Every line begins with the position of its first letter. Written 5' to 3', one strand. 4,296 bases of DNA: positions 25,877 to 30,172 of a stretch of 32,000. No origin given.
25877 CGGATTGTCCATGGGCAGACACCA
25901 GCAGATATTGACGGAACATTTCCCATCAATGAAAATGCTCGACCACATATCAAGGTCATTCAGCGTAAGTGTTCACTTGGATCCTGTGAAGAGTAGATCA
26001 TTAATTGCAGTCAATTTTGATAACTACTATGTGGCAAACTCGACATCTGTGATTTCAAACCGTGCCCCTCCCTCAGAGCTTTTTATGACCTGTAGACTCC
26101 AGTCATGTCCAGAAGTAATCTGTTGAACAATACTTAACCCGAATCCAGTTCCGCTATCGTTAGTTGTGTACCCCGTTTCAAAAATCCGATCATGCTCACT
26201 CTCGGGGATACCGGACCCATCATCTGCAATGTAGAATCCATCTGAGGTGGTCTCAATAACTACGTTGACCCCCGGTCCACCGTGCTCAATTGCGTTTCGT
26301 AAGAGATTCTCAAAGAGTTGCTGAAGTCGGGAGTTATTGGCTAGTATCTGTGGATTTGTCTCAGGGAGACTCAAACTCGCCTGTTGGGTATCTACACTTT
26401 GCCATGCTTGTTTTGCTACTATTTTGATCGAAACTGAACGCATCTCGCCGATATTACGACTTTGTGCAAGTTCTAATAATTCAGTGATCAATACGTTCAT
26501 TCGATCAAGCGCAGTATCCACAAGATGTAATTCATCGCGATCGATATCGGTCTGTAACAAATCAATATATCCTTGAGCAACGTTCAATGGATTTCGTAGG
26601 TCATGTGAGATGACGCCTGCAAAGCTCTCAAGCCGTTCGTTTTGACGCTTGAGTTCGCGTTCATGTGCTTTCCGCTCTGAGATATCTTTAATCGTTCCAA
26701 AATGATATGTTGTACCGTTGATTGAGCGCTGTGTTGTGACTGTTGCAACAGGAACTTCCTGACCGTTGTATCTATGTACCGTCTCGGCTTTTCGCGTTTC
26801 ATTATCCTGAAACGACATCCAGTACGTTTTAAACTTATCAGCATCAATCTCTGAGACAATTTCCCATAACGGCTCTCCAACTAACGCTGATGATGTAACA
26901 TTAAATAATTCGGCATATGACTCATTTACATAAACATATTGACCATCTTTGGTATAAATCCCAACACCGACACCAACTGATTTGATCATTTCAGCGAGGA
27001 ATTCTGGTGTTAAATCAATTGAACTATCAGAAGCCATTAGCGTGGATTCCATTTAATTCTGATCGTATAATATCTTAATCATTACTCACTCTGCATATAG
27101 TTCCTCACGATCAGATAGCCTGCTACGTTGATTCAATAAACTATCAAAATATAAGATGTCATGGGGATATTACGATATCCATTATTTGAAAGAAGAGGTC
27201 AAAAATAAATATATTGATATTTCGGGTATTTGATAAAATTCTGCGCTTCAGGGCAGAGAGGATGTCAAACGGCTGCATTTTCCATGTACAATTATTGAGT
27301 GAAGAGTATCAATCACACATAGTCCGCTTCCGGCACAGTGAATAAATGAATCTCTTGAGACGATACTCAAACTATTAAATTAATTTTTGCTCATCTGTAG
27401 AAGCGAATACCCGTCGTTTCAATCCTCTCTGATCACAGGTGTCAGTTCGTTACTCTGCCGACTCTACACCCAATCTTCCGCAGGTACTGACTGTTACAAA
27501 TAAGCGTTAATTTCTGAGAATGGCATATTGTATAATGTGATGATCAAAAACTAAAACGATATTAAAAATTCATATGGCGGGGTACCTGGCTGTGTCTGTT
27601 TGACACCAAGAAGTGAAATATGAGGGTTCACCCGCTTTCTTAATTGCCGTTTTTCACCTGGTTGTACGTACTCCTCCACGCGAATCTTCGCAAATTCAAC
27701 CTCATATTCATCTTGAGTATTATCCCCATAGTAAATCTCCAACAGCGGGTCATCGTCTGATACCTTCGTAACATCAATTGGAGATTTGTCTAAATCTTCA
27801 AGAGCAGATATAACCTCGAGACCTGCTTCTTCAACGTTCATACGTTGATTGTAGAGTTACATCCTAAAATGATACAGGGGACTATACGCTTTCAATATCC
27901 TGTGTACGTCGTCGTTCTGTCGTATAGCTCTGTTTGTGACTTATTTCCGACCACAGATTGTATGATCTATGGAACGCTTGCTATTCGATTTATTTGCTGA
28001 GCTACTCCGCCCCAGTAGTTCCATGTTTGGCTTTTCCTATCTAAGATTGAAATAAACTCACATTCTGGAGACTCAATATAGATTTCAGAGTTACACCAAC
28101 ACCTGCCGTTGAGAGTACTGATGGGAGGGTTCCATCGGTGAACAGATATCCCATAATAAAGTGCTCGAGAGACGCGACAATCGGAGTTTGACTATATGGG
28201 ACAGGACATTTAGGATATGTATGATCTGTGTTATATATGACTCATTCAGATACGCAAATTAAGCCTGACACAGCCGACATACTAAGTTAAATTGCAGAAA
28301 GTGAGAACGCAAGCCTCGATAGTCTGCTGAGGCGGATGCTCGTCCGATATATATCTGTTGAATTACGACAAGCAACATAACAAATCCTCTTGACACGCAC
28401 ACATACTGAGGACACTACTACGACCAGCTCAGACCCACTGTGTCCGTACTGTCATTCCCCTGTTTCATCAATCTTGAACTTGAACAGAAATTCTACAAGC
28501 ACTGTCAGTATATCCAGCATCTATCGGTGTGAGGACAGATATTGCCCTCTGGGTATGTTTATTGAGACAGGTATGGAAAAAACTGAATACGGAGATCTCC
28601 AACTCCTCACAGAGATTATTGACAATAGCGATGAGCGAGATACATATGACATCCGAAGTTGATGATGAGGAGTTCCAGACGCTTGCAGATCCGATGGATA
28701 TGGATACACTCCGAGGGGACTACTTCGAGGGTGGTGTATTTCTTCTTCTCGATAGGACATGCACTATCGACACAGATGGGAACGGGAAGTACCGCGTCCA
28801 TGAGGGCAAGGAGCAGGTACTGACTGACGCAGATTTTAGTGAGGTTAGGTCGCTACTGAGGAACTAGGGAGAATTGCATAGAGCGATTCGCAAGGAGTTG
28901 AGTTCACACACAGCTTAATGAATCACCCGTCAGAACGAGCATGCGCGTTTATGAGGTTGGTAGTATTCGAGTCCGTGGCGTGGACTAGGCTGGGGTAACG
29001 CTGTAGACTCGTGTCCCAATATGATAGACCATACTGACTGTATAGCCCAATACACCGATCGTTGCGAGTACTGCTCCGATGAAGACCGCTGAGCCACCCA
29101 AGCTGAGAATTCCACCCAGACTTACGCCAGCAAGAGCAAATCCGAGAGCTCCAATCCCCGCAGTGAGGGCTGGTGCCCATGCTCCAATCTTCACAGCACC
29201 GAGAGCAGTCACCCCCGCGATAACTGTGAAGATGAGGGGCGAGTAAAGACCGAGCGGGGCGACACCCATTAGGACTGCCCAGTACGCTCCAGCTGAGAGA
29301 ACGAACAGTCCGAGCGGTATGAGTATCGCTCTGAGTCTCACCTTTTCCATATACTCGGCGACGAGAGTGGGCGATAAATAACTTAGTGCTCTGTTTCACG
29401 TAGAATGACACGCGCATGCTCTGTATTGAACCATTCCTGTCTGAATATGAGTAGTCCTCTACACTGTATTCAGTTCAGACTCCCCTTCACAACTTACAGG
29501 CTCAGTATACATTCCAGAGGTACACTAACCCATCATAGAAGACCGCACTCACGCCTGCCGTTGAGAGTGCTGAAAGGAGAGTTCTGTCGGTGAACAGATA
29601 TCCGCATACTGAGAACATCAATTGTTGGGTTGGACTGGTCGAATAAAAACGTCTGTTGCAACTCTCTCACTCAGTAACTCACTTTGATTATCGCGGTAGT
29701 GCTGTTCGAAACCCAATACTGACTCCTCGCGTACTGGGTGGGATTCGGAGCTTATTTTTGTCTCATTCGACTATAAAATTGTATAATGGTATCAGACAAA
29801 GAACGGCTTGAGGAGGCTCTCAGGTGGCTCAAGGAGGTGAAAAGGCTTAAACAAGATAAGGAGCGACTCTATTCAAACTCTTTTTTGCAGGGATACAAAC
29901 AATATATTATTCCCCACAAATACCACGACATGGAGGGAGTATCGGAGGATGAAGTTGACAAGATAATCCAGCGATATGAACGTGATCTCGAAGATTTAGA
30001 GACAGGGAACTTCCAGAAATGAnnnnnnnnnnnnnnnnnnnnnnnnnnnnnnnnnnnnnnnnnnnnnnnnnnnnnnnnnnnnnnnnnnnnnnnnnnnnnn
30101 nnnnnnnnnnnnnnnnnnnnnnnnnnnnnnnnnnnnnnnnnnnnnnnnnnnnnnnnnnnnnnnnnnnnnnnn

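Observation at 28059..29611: Two directly repeated ~100-nt blocks with a conserved hairpin bracket a 1.4-kb cassette of small genes: candidate cargo-carrying IS200/IS605-like (PATE-like) element, or a pair of paralogous micro-ORFs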

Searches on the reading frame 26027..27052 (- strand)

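Call 41: search_protein_families(library=pfam, max_evalue=0.001, proteins=[window:26027-27052:-])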
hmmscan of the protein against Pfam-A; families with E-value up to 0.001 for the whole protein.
window:26027-27052:- (341 aa): 6 families
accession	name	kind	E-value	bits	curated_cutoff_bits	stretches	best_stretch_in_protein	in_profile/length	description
PF02518.31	HATPase_c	-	6.7e-20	72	26.4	1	240-335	3-106/111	Histidine kinase-, DNA gyrase B-, and HSP90-like ATPase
PF00512.31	HisKA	-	3.6e-13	49.8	26.9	1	142-199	3-64/66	His Kinase A (phospho-acceptor) domain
PF08448.16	PAS_4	-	8.8e-11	42.5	23.1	1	25-128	3-109/110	PAS fold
PF13426.13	PAS_9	-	3.4e-07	30.9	27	1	29-126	3-103/103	PAS domain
PF00989.32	PAS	-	5e-06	26.9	22.6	1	18-102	2-89/113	PAS fold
PF13188.13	PAS_8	-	7e-05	23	21.8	0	19-78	3-58/65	PAS domain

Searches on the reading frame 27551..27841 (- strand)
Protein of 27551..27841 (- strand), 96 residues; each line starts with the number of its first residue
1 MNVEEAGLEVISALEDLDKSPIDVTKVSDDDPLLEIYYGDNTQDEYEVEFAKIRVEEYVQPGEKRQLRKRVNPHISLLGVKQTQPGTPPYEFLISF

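Call 38: search_protein_families(library=pfam, max_evalue=0.01, proteins=[window:27551-27841:-])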
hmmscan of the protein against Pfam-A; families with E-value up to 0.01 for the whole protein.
window:27551-27841:- (96 aa): 0 families

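Call 50: search_protein_families(library=ncbifam, max_evalue=0.1, proteins=[window:27551-27841:-])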
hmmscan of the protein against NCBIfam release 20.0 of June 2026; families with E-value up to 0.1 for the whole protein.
window:27551-27841:- (96 aa): 1 family
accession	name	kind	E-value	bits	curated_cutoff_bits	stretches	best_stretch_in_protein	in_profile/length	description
NF041904.1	exo-PATE_PelW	equivalog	0.057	11.8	1000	1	19-87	269-335/543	pectate disaccharide-lyase PelW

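Call 51: search_protein_families(library=phrogs, max_evalue=0.1, proteins=[window:27551-27841:-])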
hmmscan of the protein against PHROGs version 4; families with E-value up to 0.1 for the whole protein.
window:27551-27841:- (96 aa): 1 family
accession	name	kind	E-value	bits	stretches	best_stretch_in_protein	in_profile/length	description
phrog_35875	-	unknown function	0.015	16.4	1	39-77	17-57/76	-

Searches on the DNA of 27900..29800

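Call 74: search_rna_families(source=window, start=27900, end=29800, threshold=evalue, max_evalue=1)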
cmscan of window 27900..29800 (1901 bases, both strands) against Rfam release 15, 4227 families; matches with E-value up to 1: 1.
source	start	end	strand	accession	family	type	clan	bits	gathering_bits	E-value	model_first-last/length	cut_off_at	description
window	29172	29200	-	RF00613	SNORD94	Gene; snRNA; snoRNA; CD-box;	-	19.4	60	0.12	1-137/137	no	Small nucleolar RNA SNORD94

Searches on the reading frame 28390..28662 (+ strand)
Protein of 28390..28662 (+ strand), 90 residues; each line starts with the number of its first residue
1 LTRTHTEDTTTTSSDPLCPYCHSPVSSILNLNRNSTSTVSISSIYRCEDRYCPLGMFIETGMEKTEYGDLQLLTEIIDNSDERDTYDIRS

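Call 38: search_protein_families(library=pfam, max_evalue=0.01, proteins=[window:28390-28662:+])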
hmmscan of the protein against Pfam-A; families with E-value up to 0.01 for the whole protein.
window:28390-28662:+ (90 aa): 0 families

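Call 50: search_protein_families(library=ncbifam, max_evalue=0.1, proteins=[window:28390-28662:+])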
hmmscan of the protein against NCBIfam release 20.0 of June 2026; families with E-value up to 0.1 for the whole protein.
window:28390-28662:+ (90 aa): 0 families

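Call 51: search_protein_families(library=phrogs, max_evalue=0.1, proteins=[window:28390-28662:+])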
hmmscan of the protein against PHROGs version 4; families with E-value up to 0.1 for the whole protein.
window:28390-28662:+ (90 aa): 2 families
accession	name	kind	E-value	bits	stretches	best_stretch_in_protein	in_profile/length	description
phrog_1305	-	DNA, RNA and nucleotide metabolism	0.0029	18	1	7-75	8-73/226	DNA binding protein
phrog_6832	-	unknown function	0.087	13.4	0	5-50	7-53/58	-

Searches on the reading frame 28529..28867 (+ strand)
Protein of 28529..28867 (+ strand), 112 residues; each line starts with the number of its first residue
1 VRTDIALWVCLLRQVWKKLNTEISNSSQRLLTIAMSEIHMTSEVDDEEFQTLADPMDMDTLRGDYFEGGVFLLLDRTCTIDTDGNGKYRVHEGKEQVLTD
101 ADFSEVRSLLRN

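Call 38: search_protein_families(library=pfam, max_evalue=0.01, proteins=[window:28529-28867:+])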
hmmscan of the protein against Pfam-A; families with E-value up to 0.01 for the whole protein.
window:28529-28867:+ (112 aa): 0 families

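Call 50: search_protein_families(library=ncbifam, max_evalue=0.1, proteins=[window:28529-28867:+])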
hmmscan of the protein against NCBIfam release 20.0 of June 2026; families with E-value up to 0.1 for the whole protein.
window:28529-28867:+ (112 aa): 0 families

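Call 51: search_protein_families(library=phrogs, max_evalue=0.1, proteins=[window:28529-28867:+])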
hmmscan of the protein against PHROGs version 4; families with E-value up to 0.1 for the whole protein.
window:28529-28867:+ (112 aa): 0 families

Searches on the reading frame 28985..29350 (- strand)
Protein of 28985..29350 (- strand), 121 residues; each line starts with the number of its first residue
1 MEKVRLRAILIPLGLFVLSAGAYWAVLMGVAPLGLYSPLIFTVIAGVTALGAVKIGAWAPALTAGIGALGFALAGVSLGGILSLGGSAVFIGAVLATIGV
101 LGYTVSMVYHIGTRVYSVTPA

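Call 10: find_encoding_contigs(protein=window:28985-29350:-, flank=10000, max_places=10)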
Protein window:28985-29350:- (121 aa): 8 contigs read that carry it; 8 places shown.
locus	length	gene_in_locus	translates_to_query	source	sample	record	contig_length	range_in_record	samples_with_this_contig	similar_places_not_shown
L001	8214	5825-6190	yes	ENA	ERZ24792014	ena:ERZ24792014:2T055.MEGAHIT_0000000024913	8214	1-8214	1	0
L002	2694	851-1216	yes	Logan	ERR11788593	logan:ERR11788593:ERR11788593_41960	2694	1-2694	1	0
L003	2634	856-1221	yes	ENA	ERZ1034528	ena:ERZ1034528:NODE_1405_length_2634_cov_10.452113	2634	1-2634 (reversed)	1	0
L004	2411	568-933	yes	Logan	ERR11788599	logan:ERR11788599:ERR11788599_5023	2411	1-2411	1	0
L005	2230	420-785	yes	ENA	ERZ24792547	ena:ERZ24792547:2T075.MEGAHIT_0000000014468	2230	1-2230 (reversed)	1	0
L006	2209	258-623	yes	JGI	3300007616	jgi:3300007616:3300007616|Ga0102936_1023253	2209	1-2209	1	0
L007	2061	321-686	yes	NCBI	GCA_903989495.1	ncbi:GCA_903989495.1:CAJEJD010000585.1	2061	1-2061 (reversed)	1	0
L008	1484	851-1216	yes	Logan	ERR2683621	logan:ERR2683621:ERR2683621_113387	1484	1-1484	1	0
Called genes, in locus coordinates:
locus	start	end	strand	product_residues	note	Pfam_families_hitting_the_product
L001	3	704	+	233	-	?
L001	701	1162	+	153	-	PF01280:Ribosomal_L19e, PF25476:Ribosomal_L19e_C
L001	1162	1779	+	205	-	PF17144:Ribosomal_L5e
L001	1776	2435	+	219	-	PF00333:Ribosomal_S5, PF03719:Ribosomal_S5_C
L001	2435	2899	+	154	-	PF00327:Ribosomal_L30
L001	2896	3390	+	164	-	PF00828:Ribosomal_L27A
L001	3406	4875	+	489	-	PF10559:Plug_translocon (weak), PF00344:SecY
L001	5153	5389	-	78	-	-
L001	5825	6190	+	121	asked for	-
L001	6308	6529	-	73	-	-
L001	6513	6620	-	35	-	-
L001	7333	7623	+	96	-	-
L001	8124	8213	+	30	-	?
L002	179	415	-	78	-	-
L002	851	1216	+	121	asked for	-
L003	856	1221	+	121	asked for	-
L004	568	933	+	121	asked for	-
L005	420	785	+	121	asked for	-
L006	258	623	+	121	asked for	-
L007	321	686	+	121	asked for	-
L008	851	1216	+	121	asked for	-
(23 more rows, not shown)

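Call 38: search_protein_families(library=pfam, max_evalue=0.01, proteins=[window:28985-29350:-])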
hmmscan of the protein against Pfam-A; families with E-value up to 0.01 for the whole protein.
window:28985-29350:- (121 aa): 0 families

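Call 50: search_protein_families(library=ncbifam, max_evalue=0.1, proteins=[window:28985-29350:-])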
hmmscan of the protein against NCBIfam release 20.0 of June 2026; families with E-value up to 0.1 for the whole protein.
window:28985-29350:- (121 aa): 0 families

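Call 51: search_protein_families(library=phrogs, max_evalue=0.1, proteins=[window:28985-29350:-])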
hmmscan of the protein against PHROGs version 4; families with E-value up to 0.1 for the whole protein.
window:28985-29350:- (121 aa): 0 families

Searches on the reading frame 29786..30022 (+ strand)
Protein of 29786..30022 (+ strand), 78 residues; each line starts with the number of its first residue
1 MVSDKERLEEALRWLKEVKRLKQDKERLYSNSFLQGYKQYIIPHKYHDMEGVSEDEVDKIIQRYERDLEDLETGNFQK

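Call 38: search_protein_families(library=pfam, max_evalue=0.01, proteins=[window:29786-30022:+])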
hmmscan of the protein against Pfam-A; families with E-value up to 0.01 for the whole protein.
window:29786-30022:+ (78 aa): 0 families

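Call 44: search_dna_similar(query=window:29786-30022:+, collection=plasmids, mode=protein, max_evalue=0.001)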
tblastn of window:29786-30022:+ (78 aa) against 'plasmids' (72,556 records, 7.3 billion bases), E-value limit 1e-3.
No match.

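Call 50: search_protein_families(library=ncbifam, max_evalue=0.1, proteins=[window:29786-30022:+])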
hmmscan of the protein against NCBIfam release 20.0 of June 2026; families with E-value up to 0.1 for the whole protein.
window:29786-30022:+ (78 aa): 0 families

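Call 51: search_protein_families(library=phrogs, max_evalue=0.1, proteins=[window:29786-30022:+])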
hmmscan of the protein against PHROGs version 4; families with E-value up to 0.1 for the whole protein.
window:29786-30022:+ (78 aa): 0 families
